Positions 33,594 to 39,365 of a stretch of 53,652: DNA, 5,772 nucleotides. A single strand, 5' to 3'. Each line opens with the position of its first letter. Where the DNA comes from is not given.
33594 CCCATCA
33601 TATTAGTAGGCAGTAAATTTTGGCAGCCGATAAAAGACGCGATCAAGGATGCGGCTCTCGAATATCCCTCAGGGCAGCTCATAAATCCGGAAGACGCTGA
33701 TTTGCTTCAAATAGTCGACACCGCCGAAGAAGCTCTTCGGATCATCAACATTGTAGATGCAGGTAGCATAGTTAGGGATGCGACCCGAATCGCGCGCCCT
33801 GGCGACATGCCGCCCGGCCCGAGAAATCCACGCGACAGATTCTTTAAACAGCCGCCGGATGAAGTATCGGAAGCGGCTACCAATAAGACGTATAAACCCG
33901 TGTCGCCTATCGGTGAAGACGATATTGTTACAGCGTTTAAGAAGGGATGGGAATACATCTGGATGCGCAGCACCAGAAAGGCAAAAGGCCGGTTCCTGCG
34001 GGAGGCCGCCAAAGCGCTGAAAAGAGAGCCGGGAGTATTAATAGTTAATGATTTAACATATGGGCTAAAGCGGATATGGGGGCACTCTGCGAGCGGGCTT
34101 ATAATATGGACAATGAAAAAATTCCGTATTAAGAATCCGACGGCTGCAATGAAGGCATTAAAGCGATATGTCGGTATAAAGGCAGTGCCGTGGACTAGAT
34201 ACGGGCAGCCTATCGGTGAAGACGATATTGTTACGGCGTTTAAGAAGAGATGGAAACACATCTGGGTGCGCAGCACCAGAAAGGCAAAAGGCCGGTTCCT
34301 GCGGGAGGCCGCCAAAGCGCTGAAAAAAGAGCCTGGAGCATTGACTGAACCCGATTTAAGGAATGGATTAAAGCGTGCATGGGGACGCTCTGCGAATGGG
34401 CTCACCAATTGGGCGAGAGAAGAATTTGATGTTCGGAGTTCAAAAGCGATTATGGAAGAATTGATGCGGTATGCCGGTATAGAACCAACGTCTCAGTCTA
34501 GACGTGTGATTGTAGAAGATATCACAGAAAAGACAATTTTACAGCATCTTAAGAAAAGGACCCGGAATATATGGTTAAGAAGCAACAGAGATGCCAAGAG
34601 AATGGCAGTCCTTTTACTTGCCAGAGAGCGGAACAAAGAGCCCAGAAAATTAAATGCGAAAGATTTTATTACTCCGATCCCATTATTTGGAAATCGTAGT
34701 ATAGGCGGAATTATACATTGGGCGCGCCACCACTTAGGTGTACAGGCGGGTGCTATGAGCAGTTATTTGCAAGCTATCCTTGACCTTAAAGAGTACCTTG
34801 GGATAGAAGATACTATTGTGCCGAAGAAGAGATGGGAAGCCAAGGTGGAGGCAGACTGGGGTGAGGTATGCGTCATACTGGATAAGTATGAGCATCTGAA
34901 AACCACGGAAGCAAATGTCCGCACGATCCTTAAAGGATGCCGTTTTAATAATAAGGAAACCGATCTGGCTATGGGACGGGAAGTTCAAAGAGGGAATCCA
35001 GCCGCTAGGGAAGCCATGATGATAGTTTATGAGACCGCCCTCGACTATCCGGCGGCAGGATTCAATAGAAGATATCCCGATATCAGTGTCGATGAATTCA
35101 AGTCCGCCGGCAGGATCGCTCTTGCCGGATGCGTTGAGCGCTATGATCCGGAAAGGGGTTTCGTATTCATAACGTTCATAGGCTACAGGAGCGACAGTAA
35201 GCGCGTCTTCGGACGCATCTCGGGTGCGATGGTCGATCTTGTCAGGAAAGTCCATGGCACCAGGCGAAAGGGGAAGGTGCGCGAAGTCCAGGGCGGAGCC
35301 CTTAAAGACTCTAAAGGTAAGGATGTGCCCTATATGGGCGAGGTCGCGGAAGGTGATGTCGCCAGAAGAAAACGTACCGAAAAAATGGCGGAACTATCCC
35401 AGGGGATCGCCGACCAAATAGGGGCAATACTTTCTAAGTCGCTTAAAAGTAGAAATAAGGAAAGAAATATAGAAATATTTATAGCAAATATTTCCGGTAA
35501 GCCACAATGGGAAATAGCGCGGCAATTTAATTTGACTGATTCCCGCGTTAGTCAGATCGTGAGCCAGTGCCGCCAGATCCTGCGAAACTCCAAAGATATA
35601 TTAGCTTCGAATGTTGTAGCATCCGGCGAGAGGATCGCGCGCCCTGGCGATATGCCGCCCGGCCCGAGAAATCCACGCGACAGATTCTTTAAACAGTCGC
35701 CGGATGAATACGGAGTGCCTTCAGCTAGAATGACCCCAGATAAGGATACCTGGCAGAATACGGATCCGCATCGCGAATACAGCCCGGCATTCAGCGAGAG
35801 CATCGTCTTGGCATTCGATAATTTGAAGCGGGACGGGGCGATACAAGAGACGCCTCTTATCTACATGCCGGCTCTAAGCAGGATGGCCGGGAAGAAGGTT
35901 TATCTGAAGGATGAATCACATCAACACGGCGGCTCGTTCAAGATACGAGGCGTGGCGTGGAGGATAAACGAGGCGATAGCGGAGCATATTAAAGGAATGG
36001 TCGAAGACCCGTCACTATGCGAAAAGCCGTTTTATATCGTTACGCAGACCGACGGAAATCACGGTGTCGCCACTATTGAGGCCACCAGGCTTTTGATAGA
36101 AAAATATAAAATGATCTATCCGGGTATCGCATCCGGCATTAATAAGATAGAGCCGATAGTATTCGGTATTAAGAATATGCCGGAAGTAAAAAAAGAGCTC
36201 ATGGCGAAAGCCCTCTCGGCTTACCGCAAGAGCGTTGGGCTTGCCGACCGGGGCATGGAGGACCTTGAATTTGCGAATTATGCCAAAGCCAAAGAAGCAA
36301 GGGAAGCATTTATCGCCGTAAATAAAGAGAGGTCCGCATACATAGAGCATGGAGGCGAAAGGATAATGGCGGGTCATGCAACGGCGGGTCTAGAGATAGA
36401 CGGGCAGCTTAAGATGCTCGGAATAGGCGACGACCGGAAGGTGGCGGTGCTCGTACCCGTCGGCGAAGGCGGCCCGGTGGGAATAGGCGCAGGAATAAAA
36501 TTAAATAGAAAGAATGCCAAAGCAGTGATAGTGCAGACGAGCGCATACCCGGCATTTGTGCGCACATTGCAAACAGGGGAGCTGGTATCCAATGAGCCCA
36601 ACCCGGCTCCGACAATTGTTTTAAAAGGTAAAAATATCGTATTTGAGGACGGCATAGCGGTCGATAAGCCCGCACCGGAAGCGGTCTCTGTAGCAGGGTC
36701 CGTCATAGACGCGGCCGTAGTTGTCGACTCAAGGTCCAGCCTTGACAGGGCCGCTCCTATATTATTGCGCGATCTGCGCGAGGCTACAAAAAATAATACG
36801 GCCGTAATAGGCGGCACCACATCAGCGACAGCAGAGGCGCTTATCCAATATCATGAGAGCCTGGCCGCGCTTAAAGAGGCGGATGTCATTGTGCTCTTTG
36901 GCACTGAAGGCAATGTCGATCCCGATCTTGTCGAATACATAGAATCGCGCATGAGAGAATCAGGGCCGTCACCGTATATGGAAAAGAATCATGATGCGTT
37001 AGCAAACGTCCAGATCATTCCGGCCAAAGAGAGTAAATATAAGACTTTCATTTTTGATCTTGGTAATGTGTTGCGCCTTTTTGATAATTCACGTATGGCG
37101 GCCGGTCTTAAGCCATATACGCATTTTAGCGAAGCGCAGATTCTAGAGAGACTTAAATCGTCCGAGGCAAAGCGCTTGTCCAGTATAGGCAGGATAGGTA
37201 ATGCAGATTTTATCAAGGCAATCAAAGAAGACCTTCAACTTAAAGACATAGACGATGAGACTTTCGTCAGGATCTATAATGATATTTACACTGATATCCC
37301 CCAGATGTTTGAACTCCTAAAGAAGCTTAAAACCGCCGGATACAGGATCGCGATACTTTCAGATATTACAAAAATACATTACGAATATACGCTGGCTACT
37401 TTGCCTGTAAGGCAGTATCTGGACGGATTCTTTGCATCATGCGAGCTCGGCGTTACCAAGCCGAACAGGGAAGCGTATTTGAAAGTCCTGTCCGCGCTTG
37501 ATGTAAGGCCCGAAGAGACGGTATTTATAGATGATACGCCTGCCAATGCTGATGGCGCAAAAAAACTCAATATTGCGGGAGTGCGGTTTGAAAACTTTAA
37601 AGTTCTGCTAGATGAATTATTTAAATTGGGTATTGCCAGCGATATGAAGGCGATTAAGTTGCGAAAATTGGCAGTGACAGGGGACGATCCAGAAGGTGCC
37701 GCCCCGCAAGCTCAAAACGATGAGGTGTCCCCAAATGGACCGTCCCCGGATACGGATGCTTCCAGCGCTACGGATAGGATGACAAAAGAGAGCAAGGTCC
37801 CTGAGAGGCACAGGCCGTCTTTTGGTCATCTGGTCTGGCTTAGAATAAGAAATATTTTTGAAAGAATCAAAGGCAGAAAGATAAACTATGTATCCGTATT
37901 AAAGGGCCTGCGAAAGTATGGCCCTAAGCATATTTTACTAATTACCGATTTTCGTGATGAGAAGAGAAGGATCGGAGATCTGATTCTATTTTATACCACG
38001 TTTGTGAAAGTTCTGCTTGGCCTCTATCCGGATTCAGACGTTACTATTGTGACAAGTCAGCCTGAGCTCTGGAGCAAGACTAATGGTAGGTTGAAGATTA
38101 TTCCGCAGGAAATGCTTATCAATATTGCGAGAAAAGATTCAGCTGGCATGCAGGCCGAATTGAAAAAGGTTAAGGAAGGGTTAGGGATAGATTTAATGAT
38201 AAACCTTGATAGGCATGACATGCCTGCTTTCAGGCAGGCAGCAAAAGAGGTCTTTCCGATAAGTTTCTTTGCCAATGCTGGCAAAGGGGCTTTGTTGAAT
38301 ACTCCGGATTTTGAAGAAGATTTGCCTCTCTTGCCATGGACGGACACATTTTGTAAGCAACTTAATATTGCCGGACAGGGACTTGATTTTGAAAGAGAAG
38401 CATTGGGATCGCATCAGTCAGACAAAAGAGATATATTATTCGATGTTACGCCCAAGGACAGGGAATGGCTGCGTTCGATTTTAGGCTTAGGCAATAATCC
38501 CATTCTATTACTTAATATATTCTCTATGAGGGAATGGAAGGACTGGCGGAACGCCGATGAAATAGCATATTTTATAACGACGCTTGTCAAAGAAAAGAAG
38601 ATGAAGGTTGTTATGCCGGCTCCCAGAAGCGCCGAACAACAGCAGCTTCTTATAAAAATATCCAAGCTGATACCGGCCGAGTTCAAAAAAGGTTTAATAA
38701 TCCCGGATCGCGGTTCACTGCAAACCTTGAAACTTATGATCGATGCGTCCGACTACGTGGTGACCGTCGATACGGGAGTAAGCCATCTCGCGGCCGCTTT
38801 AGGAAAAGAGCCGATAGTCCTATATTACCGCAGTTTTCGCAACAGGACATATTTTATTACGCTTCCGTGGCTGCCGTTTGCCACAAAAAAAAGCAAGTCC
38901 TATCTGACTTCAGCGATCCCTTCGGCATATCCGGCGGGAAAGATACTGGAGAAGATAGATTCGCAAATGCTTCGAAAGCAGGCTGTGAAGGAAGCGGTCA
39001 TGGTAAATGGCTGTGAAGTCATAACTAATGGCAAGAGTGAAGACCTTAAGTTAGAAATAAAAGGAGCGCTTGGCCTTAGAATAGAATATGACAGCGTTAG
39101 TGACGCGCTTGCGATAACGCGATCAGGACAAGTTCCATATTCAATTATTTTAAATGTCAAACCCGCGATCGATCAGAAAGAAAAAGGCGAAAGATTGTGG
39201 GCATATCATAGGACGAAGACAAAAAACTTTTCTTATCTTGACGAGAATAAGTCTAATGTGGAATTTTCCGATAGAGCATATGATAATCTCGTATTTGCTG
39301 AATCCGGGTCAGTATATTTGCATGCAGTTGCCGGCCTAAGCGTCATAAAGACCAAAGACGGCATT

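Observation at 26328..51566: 8,412-codon ORF that concatenates cytoplasmic-type enzymes and transcription factors in one frame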

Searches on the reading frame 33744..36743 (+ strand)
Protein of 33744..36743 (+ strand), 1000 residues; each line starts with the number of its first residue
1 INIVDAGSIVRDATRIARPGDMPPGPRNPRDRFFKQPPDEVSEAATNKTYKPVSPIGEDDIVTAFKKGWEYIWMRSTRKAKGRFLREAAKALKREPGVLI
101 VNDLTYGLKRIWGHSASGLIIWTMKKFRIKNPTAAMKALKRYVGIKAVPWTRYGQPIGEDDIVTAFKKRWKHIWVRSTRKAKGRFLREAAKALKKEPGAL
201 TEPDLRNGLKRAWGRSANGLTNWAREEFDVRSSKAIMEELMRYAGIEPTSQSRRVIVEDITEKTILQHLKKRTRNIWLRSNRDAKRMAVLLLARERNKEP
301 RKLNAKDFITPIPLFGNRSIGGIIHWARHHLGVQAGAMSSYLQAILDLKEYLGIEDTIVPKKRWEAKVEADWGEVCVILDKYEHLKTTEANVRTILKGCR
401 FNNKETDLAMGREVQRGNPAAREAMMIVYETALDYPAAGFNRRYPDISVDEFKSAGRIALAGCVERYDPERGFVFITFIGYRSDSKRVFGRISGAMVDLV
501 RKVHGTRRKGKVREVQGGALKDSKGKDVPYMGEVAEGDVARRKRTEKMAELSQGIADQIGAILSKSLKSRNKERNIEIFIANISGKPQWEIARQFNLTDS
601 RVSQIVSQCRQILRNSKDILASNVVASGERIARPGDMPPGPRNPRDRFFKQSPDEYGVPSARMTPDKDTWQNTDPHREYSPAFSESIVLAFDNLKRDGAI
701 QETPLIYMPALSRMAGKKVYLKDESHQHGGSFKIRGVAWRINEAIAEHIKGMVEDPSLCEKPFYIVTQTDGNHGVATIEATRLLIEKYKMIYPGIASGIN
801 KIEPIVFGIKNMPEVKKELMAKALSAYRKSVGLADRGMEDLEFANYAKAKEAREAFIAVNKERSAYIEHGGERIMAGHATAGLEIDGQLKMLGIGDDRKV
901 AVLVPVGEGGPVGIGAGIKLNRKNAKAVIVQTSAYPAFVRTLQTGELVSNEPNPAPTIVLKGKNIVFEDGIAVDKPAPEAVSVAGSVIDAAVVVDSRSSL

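Call 11: search_protein_families(library=pfam, proteins=[window:33744-36743:+], max_evalue=0.1)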
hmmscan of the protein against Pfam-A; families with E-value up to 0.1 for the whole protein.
window:33744-36743:+ (1000 aa): 5 families
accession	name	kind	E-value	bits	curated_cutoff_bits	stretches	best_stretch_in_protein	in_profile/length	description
PF00291.31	PALP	-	4.7e-28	98.8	35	1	699-997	4-247/295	Pyridoxal-phosphate dependent enzyme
PF04545.22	Sigma70_r4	-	0.002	18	24.1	1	586-614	21-49/50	Sigma-70, region 4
PF08765.17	Mor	-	0.051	14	24.9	0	565-612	52-98/107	Mor transcription activator family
PF04218.19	CENP-B_N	-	0.056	13.5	21.2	0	590-615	27-52/53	CENP-B N-terminal DNA-binding domain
PF24034.1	DUF7343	-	0.084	13.2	27.6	0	586-608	19-41/62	Domain of unknown function (DUF7343)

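Call 43: search_protein_families(library=ncbifam, proteins=[window:33744-36743:+], max_evalue=0.001)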
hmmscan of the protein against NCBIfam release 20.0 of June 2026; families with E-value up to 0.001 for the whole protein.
window:33744-36743:+ (1000 aa): 27 families (the best 25 are shown)
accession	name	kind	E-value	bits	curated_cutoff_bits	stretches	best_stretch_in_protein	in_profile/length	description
NF005292.0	PRK06815.1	equivalog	9.8e-17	61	371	1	687-952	8-224/320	threonine/serine dehydratase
TIGR01127.1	ilvA_1Cterm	equivalog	2.9e-15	56.2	378.75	2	703-748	1-46/380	threonine ammonia-lyase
NF006094.0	PRK08246.1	subfamily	1.9e-13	50.5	331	1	697-803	18-108/310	serine/threonine dehydratase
NF005680.0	PRK07476.1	equivalog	1.1e-11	44.3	413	1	697-782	18-91/326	hydroxyectoine utilization dehydratase EutB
NF005147.0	PRK06608.1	equivalog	1.5e-10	40.4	380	1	687-802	11-113/339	serine/threonine dehydratase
NF006390.0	PRK08639.1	equivalog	2.5e-10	39.9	421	1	685-747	10-70/418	threonine ammonia-lyase IlvA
NF005600.0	PRK07334.1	equivalog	6.5e-10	38.2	496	1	697-746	23-72/408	threonine ammonia-lyase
NF006389.0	PRK08638.1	equivalog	1.2e-09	37.5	453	1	697-753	22-79/333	bifunctional threonine ammonia-lyase/L-serine ammonia-lyase TdcB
NF006674.0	PRK09224.1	subfamily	1.3e-09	37.3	577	1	844-996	127-262/508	threonine ammonia-lyase IlvA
TIGR02079.1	THD1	equivalog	1.8e-09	36.9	440.55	0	699-746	13-60/410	threonine ammonia-lyase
TIGR02991.1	ectoine_eutB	equivalog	4.8e-09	35.6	413.35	1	698-779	15-84/317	hydroxyectoine utilization dehydratase EutB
TIGR01124.1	ilvA_2Cterm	equivalog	4.8e-09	35.3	411.3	0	845-996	120-254/499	threonine ammonia-lyase, biosynthetic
TIGR02479.1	FliA_WhiG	subfamily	1.4e-08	34.7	189.6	1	445-510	22-78/224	FliA/WhiG family RNA polymerase sigma factor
NF009130.0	PRK12483.1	subfamily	1.4e-08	33.9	801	0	701-748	36-83/521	threonine ammonia-lyase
TIGR02937.1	sigma70-ECF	superfamily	8.5e-08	32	42.9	1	426-615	8-163/165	sigma-70 family RNA polymerase sigma factor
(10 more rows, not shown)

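Call 102: search_protein_families(library=padloc, proteins=[window:33744-36743:+], max_evalue=0.00001)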
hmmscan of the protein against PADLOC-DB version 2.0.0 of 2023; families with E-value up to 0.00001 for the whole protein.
window:33744-36743:+ (1000 aa): 0 families

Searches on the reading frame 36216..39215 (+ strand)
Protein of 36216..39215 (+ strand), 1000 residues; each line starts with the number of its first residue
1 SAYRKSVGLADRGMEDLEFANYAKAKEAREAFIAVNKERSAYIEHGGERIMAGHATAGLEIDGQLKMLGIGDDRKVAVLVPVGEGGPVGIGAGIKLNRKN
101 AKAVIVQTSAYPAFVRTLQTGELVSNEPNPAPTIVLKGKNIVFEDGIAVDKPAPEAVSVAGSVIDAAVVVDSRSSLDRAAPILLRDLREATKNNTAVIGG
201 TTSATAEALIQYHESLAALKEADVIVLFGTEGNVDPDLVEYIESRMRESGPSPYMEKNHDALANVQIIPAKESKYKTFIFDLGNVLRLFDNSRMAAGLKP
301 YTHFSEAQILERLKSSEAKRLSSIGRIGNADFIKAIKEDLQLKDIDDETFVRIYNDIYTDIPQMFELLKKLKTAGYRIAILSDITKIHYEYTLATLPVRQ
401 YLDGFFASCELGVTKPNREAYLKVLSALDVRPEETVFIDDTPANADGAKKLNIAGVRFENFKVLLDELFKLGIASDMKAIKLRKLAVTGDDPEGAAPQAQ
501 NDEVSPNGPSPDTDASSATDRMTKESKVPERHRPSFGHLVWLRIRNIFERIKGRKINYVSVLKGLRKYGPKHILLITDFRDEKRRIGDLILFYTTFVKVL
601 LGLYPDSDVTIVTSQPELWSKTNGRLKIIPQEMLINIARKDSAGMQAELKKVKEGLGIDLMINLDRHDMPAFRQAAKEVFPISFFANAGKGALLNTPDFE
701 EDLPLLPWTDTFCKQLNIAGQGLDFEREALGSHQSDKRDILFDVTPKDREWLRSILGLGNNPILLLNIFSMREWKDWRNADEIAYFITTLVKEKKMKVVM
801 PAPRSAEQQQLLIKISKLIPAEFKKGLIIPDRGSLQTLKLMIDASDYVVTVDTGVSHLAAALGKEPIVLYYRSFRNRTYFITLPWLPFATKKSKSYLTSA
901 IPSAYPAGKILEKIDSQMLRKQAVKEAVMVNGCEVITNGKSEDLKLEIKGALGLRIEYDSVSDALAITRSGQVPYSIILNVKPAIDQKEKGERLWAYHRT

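Call 11: search_protein_families(library=pfam, proteins=[window:36216-39215:+], max_evalue=0.1)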
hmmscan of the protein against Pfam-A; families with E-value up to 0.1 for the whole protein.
window:36216-39215:+ (1000 aa): 7 families
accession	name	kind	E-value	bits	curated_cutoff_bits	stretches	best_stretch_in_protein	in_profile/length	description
PF00702.32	Hydrolase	-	2.1e-21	77.6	26.4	1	275-450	1-189/191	haloacid dehalogenase-like hydrolase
PF13419.12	HAD_2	-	3.1e-14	53.9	23.8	1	318-454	34-174/178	Haloacid dehalogenase-like hydrolase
PF00291.31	PALP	-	7.1e-11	42.4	35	1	27-227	113-291/295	Pyridoxal-phosphate dependent enzyme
PF01075.23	Glyco_transf_9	-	2.6e-09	37.2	22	1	760-879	104-218/247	Glycosyltransferase family 9 (heptosyltransferase)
PF12710.13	HAD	-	0.036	14.9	27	1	322-405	44-142/189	haloacid dehalogenase-like hydrolase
PF13242.12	Hydrolase_like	-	0.051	13.9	22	0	414-454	3-44/75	HAD-hyrolase-like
PF02350.25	Epimerase_2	-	0.084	12.1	30.6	0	772-869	192-284/347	UDP-N-acetylglucosamine 2-epimerase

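Call 43: search_protein_families(library=ncbifam, proteins=[window:36216-39215:+], max_evalue=0.001)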
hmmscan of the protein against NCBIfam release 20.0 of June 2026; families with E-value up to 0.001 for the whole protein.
window:36216-39215:+ (1000 aa): 26 families (the best 25 are shown)
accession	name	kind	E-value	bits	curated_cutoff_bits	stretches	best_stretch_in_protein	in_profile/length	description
NF006991.0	PRK09456.1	equivalog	8.5e-24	84.3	295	1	278-464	3-190/199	glucose-1-phosphatase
TIGR02247.1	HAD-1A3-hyp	subfamily_domain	3.7e-17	62.8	125.4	1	275-470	2-207/211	epoxide hydrolase N-terminal domain-like phosphatase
TIGR02253.1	CTE7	subfamily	1.7e-14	54.1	169.75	1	304-460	38-196/221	TIGR02253 family HAD-type hydrolase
TIGR02193.1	heptsyl_trn_I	equivalog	3.9e-12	46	185.3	1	750-879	172-290/320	lipopolysaccharide heptosyltransferase I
TIGR01509.1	HAD-SF-IA-v3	subfamily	2.4e-11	44.1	29.4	1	395-454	93-150/154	HAD-IA family hydrolase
TIGR01993.1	Pyr-5-nucltdase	equivalog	2.5e-11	43.7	142.9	1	344-456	64-181/183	pyrimidine 5'-nucleotidase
TIGR02254.1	YjjG_YfnB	equivalog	3.3e-09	36.5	159.9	1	340-458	76-196/223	YjjG family noncanonical pyrimidine nucleotidase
NF053830.1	RUBPPhHalo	equivalog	1.7e-08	34.4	330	1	349-460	93-205/234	ribulose-1,5-bisphosphate 5-phosphatase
TIGR02252.1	DREG-2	subfamily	2.9e-08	33.7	155.2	1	356-453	102-199/203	HAD hydrolase, REG-2-like, family IA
TIGR01990.1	bPGM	equivalog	1.3e-07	31.8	189.4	1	309-454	38-182/187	beta-phosphoglucomutase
TIGR01127.1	ilvA_1Cterm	equivalog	2e-07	30.3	378.75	1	36-242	116-294/380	threonine ammonia-lyase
TIGR02009.1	PGMB-YQAB-SF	subfamily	3e-07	30.8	153.35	1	340-452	69-180/186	beta-phosphoglucomutase family hydrolase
NF008204.0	PRK10964.1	equivalog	6.5e-07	28.8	437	1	772-870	189-279/322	lipopolysaccharide heptosyltransferase RfaC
TIGR01428.1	HAD_type_II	equivalog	8.4e-07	29.2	125.4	1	362-455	94-187/197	haloacid dehalogenase type II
NF009804.0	PRK13288.1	equivalog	3.6e-06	26.6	218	1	358-449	81-172/215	pyrophosphatase PpaX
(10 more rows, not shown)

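Call 102: search_protein_families(library=padloc, proteins=[window:36216-39215:+], max_evalue=0.00001)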
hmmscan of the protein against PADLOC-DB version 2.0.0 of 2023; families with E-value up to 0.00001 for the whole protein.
window:36216-39215:+ (1000 aa): 0 families
